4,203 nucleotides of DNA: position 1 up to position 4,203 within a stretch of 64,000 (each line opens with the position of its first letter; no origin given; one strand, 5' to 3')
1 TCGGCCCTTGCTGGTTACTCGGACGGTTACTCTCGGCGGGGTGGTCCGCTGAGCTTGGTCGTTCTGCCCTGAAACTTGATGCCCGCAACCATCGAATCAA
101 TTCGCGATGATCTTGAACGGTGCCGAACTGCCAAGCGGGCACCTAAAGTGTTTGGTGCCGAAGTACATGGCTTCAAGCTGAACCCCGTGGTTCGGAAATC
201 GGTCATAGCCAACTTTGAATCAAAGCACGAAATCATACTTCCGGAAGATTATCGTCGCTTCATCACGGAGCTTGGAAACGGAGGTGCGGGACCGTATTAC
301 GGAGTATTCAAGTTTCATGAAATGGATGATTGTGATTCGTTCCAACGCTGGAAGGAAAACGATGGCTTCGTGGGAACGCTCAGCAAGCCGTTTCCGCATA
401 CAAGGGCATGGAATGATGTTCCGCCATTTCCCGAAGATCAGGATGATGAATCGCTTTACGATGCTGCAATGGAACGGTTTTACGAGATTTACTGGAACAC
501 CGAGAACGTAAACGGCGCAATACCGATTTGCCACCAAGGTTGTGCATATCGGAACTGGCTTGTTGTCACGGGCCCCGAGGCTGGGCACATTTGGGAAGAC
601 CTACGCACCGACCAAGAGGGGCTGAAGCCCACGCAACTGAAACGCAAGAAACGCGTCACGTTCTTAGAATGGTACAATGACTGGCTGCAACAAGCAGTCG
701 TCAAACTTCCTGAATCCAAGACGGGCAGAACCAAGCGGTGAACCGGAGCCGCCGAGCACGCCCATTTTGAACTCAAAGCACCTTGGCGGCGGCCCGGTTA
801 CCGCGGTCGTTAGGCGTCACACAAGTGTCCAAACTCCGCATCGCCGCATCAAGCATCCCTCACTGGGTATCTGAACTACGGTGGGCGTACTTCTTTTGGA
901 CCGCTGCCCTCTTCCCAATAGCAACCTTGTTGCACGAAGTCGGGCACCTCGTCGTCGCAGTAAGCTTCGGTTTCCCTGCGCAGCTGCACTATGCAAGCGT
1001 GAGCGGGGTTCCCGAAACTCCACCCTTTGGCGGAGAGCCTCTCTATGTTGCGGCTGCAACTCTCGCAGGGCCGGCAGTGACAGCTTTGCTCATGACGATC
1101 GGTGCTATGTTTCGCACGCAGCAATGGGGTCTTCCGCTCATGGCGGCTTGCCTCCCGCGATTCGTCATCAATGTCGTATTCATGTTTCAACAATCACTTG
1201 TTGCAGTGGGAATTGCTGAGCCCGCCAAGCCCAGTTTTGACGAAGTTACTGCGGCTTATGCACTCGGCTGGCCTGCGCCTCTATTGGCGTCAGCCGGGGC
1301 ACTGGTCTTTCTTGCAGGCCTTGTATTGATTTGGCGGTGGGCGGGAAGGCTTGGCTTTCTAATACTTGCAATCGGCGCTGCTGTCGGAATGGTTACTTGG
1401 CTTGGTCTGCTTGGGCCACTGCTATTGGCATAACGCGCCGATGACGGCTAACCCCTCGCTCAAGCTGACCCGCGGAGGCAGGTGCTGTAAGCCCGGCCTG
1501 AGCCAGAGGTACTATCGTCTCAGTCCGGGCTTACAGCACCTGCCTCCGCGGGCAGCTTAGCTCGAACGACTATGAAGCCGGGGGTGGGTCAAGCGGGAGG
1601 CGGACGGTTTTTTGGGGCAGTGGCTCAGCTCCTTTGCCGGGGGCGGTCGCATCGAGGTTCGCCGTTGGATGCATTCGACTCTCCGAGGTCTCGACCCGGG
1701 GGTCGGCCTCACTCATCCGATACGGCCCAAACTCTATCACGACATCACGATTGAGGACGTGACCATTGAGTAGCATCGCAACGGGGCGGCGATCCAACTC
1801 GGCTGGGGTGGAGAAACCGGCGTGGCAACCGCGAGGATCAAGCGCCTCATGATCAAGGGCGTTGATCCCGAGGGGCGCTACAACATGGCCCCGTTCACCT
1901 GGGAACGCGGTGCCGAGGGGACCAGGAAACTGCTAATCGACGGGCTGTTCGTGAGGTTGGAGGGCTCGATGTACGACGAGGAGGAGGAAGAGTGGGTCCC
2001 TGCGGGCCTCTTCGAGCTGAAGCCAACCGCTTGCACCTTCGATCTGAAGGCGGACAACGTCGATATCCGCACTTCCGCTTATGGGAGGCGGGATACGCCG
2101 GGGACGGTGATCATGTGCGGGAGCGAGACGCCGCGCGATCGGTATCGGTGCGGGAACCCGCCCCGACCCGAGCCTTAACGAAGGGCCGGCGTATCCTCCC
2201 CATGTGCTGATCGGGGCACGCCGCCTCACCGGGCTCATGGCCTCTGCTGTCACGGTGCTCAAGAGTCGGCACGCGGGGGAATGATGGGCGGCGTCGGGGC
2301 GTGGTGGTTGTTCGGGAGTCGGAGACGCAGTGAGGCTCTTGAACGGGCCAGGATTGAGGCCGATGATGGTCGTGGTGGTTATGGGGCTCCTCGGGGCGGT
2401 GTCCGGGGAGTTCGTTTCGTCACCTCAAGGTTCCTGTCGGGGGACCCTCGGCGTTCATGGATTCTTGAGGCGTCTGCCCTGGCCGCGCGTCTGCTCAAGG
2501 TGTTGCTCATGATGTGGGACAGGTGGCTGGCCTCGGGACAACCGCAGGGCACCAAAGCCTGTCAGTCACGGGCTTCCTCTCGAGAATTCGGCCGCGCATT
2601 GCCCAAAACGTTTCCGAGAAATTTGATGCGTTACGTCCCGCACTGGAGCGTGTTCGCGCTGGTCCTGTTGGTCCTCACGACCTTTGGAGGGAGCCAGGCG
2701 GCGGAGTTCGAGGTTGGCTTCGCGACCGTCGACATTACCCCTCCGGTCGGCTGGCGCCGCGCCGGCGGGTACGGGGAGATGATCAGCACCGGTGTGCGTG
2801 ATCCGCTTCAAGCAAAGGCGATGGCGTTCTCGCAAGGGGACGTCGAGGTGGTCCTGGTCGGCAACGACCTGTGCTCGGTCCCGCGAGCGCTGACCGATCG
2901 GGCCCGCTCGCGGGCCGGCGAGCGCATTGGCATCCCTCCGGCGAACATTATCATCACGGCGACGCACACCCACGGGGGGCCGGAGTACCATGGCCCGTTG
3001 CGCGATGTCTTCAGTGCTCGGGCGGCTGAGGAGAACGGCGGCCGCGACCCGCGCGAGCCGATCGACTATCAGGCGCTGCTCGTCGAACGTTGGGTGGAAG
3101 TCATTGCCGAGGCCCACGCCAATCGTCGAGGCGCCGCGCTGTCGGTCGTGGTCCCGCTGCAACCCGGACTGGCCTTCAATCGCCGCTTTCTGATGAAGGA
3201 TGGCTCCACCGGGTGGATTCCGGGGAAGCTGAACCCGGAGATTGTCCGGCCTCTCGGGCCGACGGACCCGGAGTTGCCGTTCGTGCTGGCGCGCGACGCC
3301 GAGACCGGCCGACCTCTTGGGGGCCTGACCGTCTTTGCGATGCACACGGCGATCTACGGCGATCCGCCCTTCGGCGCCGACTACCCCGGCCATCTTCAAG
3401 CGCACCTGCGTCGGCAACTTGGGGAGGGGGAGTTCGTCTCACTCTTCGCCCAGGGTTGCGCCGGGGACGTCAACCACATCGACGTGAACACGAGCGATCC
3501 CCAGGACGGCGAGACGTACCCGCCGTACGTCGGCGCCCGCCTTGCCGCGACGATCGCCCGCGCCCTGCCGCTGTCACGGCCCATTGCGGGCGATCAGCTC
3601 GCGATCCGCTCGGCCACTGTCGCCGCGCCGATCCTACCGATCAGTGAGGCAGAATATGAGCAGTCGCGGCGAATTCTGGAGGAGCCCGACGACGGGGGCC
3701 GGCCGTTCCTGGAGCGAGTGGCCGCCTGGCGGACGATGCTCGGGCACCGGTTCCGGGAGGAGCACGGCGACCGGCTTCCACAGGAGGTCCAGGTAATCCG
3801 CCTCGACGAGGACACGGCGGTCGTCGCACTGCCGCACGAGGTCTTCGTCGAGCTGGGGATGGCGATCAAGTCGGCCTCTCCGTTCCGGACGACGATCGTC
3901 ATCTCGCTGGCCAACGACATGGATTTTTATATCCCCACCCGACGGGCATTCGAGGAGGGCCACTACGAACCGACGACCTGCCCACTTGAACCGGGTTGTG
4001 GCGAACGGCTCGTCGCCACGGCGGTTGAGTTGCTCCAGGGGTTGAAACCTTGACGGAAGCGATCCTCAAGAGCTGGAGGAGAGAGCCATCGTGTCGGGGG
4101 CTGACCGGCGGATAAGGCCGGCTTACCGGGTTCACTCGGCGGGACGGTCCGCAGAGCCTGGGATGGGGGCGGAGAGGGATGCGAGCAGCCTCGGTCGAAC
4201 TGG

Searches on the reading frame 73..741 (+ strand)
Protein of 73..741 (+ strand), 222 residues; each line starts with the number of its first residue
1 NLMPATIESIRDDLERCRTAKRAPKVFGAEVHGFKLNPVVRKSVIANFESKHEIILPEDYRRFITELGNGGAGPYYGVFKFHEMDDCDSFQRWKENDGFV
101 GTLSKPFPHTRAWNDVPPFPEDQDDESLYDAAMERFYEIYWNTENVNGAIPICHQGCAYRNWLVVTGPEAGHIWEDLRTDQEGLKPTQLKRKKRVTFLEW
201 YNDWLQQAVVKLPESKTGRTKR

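Call 60: search_protein_families(library=pfam, proteins=[window:73-741:+], max_evalue=0.001)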
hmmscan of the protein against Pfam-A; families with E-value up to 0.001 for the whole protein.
window:73-741:+ (222 aa): 2 families
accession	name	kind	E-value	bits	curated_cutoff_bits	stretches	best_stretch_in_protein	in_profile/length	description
PF09346.15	SMI1_KNR4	-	4.3e-05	24.5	25.4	1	43-157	5-86/125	SMI1 / KNR4 family (SUKH-1)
PF14568.11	SUKH_6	-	9.2e-05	23.4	27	1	45-90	4-48/119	SMI1-KNR4 cell-wall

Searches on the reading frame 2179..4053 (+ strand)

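Call 16: search_protein_families(library=pfam, proteins=[window:2179-4053:+], max_evalue=0.0001)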
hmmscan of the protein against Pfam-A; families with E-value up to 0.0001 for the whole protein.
window:2179-4053:+ (624 aa): 1 family
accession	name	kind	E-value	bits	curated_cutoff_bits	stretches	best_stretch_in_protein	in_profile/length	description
PF04734.18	Ceramidase_alk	-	8.3e-06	25.2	32.1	0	177-268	1-98/509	Neutral/alkaline non-lysosomal ceramidase, N-terminal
